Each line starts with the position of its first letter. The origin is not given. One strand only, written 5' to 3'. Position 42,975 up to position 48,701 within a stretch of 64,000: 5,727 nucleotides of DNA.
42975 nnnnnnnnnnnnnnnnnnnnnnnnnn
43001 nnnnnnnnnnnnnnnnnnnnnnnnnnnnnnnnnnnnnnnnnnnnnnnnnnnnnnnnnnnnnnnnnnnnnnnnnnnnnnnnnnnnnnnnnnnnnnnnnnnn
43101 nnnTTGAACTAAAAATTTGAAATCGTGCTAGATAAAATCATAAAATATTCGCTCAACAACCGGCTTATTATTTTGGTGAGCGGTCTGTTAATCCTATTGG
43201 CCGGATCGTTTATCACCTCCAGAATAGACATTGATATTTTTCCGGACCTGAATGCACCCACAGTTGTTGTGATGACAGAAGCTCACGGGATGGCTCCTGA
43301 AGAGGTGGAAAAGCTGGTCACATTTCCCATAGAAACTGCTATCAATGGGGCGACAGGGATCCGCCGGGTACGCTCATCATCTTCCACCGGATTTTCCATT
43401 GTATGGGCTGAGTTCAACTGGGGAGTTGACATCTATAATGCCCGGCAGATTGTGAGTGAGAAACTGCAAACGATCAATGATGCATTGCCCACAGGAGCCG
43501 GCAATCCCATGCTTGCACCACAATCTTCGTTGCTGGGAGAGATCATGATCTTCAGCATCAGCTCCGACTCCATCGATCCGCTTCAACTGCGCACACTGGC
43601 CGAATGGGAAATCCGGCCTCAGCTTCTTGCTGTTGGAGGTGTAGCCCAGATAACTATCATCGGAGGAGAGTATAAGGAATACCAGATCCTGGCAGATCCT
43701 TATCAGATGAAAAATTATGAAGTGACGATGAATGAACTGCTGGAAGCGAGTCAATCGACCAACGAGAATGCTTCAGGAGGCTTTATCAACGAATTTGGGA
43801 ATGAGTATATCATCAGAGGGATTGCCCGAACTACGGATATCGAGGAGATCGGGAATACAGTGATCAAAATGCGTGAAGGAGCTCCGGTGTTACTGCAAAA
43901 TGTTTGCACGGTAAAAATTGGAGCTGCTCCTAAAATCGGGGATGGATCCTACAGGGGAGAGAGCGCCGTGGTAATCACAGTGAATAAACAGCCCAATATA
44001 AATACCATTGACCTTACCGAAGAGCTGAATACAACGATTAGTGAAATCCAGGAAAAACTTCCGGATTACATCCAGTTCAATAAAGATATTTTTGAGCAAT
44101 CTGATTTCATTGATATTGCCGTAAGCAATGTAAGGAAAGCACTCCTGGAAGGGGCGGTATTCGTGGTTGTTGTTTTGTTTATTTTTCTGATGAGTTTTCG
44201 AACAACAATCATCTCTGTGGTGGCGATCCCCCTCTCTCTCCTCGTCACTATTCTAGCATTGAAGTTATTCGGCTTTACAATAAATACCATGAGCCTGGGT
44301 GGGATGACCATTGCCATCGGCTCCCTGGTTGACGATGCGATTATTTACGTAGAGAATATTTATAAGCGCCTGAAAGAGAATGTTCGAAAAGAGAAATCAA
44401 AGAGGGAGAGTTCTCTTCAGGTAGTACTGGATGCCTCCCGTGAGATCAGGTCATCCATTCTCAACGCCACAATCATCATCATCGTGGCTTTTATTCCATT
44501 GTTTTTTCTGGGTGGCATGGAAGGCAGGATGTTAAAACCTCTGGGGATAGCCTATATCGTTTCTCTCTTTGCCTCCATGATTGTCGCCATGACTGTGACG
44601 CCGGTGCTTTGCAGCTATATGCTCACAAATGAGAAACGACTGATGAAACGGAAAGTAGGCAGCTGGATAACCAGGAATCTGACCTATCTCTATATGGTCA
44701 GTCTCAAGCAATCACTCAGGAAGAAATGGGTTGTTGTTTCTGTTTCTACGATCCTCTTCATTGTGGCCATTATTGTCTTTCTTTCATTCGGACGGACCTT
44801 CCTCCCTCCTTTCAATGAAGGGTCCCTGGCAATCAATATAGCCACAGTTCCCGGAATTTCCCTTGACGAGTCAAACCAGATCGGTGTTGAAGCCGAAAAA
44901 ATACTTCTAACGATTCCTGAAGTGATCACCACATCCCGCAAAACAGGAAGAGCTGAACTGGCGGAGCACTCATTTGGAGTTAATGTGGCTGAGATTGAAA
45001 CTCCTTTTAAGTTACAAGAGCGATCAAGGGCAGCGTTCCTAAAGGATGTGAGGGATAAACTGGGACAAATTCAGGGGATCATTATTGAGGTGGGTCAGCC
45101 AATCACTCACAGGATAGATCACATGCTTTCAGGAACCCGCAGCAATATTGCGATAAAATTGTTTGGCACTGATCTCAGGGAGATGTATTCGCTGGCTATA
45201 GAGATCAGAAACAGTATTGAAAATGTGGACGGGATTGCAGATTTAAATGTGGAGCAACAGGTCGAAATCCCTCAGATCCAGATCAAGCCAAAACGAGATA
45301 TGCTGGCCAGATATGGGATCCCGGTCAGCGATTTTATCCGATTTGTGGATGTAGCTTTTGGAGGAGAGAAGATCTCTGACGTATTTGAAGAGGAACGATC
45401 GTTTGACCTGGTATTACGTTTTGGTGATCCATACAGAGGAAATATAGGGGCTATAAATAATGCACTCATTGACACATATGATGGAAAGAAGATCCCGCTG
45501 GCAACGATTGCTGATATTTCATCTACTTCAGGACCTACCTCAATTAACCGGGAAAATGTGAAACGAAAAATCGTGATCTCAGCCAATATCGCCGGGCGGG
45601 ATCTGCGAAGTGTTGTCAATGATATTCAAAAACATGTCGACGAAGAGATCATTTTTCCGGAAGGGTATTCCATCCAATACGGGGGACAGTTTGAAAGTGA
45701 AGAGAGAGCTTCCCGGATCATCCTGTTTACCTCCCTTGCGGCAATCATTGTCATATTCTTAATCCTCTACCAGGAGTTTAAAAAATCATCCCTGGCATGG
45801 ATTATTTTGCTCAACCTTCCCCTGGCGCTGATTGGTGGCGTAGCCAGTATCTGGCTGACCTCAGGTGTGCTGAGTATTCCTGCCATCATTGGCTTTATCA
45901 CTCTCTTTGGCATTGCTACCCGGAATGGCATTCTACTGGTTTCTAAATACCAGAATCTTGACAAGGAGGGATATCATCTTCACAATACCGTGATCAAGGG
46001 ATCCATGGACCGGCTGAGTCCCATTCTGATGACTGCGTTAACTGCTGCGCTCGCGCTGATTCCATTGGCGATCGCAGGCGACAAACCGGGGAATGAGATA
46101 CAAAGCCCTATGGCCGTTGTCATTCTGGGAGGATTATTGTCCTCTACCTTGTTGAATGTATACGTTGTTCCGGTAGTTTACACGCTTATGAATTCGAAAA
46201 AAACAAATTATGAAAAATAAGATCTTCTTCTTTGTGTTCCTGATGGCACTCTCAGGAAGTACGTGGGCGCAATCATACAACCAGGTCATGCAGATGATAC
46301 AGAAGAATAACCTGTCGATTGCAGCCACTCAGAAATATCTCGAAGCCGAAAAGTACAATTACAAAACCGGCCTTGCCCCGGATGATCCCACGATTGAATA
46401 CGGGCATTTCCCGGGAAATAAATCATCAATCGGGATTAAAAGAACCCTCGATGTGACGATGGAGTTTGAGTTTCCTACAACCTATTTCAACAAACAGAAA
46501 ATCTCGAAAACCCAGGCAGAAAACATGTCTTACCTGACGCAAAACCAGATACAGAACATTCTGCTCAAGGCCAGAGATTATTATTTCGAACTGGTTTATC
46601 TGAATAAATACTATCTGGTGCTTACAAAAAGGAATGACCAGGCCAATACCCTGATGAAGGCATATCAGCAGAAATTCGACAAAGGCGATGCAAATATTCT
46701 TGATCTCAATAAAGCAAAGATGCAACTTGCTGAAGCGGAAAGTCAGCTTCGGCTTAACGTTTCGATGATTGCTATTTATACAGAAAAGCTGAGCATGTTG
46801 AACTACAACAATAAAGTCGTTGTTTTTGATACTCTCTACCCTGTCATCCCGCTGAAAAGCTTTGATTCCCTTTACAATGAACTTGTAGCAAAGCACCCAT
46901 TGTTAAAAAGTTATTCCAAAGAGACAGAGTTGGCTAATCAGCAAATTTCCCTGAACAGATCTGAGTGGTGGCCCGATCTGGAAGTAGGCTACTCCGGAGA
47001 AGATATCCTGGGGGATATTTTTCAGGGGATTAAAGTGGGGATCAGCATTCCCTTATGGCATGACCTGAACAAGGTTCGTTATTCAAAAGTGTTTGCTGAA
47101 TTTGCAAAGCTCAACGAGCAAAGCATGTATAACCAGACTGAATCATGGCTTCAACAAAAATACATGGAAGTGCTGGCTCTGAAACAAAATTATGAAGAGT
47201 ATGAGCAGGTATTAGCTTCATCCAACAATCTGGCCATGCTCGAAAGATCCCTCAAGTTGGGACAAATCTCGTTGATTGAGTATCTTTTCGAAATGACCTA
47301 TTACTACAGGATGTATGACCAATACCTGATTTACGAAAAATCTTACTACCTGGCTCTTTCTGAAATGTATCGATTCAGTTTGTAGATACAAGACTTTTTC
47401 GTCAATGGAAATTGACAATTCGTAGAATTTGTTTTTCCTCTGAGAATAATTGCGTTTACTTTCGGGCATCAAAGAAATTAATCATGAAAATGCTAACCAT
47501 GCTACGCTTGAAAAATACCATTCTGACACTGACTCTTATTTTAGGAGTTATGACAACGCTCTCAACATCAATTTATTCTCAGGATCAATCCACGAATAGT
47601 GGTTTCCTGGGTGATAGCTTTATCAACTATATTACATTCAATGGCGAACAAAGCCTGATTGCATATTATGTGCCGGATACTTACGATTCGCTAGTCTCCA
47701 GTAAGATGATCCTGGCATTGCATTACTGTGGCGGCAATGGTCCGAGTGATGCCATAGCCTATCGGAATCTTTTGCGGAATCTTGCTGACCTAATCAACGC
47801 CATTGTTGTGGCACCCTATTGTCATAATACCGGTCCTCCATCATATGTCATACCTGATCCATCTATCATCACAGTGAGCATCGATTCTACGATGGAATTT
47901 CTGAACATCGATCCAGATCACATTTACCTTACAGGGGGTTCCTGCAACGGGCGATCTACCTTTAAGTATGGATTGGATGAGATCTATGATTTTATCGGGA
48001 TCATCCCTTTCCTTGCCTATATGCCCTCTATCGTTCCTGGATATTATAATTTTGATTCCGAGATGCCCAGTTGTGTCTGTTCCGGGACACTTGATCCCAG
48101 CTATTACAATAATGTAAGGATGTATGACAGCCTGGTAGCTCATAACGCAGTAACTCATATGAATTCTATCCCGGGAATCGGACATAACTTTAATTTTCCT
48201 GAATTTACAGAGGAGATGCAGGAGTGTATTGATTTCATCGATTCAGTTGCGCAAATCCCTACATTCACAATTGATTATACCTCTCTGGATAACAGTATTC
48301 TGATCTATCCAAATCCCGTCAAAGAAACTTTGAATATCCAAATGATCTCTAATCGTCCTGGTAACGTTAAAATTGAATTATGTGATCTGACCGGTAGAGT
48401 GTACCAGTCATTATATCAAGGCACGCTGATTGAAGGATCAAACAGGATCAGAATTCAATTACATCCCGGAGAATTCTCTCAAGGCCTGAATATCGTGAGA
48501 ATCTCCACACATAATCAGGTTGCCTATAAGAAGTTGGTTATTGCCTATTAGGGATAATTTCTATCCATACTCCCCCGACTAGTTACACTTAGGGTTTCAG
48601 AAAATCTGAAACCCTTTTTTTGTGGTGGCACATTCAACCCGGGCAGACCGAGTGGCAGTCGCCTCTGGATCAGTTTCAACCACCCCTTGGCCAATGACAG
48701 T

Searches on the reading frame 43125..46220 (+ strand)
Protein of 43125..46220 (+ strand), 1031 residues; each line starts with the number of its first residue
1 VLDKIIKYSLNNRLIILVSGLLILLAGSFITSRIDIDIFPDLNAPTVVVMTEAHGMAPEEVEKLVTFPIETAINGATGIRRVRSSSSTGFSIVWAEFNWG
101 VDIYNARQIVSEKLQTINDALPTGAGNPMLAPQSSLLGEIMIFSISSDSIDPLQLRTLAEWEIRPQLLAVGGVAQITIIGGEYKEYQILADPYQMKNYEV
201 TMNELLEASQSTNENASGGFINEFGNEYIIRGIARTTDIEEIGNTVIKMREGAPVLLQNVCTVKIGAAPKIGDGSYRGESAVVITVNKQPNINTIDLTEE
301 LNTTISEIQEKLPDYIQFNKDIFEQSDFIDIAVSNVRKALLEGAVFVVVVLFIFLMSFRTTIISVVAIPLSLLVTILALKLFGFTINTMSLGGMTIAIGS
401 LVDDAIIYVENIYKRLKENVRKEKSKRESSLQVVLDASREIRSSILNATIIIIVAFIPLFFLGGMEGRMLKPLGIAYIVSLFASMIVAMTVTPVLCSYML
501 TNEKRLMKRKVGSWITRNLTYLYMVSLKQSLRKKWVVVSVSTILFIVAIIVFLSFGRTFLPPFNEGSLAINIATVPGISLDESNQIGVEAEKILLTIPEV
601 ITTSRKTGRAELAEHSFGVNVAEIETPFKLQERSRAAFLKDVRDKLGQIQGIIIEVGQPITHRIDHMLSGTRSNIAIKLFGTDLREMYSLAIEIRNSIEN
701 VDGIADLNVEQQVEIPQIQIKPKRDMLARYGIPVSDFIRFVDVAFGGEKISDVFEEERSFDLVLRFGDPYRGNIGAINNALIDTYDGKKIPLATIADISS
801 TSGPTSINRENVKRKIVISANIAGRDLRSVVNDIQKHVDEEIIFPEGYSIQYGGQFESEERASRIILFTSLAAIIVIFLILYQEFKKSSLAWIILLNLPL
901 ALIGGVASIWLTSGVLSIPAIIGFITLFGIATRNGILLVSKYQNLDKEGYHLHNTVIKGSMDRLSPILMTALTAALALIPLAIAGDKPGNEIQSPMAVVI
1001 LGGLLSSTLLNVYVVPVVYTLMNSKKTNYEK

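Call 78: search_protein_families(library=pfam, proteins=[window:43125-46220:+], max_evalue=0.00001)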
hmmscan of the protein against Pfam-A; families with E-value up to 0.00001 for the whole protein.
window:43125-46220:+ (1031 aa): 3 families
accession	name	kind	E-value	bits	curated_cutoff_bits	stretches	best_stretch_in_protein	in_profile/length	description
PF00873.25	ACR_tran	-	5.7e-272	905.4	28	1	5-1022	1-1020/1021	AcrB/AcrD/AcrF family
PF03176.21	MMPL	-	2.9e-16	59.8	20.5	2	815-1022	91-302/333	MMPL family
PF02355.23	SecD_SecF_C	-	8.6e-08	32.2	20.5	0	867-1015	34-183/189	Protein export membrane protein SecD/SecF, C-terminal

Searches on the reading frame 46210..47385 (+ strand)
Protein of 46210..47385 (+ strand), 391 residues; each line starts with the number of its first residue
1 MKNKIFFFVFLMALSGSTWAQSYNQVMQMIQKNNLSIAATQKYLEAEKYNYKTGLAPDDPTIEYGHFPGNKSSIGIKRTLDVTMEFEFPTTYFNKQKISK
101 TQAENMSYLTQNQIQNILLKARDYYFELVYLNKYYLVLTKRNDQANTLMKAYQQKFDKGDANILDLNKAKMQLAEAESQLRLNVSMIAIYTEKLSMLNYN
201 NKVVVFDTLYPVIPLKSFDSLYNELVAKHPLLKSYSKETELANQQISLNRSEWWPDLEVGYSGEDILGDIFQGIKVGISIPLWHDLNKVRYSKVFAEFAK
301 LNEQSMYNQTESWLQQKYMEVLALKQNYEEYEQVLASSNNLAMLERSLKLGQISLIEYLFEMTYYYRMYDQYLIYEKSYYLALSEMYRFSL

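Call 78: search_protein_families(library=pfam, proteins=[window:46210-47385:+], max_evalue=0.00001)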
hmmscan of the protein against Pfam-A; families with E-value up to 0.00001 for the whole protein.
window:46210-47385:+ (391 aa): 1 family
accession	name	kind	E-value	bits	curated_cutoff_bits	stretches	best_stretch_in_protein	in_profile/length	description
PF02321.23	OEP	-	1.1e-32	113.8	22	2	219-389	2-185/187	Outer membrane efflux protein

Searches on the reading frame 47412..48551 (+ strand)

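Call 78: search_protein_families(library=pfam, proteins=[window:47412-48551:+], max_evalue=0.00001)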
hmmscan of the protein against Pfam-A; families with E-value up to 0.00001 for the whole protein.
window:47412-48551:+ (379 aa): 1 family
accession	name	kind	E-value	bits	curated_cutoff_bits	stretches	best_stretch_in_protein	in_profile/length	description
PF18962.6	Por_Secre_tail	-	1.8e-10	41.4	27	1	298-377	1-75/75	Secretion system C-terminal sorting domain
